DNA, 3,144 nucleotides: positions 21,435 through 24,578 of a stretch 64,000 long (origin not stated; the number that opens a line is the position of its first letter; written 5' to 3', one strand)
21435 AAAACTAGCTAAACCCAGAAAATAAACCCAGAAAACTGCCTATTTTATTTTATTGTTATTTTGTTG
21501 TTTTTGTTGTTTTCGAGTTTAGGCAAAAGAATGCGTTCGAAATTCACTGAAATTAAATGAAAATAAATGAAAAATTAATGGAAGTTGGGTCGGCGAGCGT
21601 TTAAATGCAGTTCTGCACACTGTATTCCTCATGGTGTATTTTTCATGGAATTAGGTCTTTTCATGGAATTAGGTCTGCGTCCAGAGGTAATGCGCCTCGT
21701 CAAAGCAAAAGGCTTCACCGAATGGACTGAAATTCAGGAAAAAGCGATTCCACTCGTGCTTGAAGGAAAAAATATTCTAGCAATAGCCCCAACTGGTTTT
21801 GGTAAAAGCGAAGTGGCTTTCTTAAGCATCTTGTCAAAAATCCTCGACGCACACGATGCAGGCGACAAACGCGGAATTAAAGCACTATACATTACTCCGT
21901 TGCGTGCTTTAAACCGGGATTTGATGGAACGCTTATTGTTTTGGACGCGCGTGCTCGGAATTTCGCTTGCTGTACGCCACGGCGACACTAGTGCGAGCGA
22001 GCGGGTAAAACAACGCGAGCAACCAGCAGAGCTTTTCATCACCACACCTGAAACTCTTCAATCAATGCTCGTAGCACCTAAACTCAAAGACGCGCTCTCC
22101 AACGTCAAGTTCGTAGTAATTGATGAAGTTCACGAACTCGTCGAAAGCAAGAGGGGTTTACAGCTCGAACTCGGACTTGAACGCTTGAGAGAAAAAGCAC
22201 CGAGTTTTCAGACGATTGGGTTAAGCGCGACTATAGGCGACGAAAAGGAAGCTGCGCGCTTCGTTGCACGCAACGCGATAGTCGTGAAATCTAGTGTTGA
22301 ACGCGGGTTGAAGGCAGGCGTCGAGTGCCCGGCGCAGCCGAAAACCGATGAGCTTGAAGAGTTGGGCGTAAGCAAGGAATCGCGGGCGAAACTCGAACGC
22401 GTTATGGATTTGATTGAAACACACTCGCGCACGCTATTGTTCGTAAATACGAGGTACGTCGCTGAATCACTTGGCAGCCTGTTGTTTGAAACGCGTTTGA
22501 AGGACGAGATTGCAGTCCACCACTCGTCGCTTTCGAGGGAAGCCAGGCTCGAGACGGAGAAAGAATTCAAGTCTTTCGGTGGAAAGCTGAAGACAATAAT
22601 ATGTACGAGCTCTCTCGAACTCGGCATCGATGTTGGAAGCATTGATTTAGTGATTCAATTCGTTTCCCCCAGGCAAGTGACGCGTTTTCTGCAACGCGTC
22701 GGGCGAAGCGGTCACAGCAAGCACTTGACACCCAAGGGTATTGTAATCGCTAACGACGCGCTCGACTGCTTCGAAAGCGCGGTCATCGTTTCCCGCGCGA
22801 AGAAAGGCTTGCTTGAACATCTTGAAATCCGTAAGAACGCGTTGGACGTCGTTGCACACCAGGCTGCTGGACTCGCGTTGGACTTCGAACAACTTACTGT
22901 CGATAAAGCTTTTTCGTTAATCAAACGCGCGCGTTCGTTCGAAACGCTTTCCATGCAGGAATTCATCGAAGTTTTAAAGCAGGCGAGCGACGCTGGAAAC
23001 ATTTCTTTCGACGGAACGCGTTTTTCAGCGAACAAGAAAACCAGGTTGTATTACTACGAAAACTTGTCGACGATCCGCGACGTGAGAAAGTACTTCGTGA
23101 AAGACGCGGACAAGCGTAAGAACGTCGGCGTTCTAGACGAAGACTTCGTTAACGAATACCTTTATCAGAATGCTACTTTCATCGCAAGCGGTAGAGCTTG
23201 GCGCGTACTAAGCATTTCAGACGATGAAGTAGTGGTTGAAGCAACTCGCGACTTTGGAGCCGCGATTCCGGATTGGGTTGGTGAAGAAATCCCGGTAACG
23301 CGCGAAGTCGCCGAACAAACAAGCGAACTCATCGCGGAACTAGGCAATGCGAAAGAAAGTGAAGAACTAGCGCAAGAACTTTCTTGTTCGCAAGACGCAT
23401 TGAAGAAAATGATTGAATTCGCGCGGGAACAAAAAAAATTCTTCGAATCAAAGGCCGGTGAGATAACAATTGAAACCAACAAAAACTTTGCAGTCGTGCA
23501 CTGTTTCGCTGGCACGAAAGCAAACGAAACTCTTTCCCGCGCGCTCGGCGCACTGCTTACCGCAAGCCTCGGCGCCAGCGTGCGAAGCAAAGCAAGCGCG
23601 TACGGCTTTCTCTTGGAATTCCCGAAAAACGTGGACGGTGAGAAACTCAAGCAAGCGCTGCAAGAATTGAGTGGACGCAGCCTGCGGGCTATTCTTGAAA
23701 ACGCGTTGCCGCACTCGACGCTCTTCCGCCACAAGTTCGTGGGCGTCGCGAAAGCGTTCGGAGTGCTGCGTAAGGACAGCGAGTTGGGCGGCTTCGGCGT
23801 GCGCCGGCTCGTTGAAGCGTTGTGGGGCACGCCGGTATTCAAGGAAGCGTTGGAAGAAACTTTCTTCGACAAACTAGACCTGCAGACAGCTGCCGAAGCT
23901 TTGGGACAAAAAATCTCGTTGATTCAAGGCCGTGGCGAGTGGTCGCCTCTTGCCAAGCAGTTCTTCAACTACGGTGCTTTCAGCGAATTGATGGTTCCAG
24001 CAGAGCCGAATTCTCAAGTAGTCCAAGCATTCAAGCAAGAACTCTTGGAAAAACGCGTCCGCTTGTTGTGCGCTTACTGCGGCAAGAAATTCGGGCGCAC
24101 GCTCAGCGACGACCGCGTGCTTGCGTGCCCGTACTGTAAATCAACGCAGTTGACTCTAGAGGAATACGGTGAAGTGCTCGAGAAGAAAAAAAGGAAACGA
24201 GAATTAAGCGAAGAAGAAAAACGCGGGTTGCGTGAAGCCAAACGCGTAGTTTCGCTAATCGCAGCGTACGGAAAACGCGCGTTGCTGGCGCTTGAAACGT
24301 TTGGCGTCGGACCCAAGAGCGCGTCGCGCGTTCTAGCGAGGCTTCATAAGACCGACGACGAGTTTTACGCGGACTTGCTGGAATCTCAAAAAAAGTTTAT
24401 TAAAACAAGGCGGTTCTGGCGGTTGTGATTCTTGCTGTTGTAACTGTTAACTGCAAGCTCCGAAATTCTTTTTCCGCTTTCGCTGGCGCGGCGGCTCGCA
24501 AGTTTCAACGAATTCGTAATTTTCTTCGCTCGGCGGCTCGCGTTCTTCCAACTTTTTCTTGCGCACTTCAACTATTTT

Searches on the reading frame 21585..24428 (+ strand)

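Call 9: search_protein_families(library=pfam, proteins=[window:21585-24428:+], max_evalue=0.001)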
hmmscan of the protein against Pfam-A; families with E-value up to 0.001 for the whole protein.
window:21585-24428:+ (947 aa): 6 families
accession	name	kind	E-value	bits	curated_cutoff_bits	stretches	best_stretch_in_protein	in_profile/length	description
PF00270.35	DEAD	-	1.2e-36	126.4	26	1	48-220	1-163/167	DEAD/DEAH box helicase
PF08494.16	DEAD_assoc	-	1.9e-24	87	23.5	1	624-775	4-171/191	DEAD/H associated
PF00271.37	Helicase_C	-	7e-20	71.8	23.5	1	269-377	2-108/110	Helicase conserved C-terminal domain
PF19306.5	WH_Lhr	-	1.5e-13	50.9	27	1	405-554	3-161/168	Large helicase-related protein, winged helix domain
PF04851.21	ResIII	-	1.5e-09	38.4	22.5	1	48-217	5-162/164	Type III restriction enzyme, res subunit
PF22590.2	Cas3-like_C_2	-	0.00015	22.5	27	1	282-375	4-101/106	CRISPR-associated nuclease/helicase Cas3, C-terminal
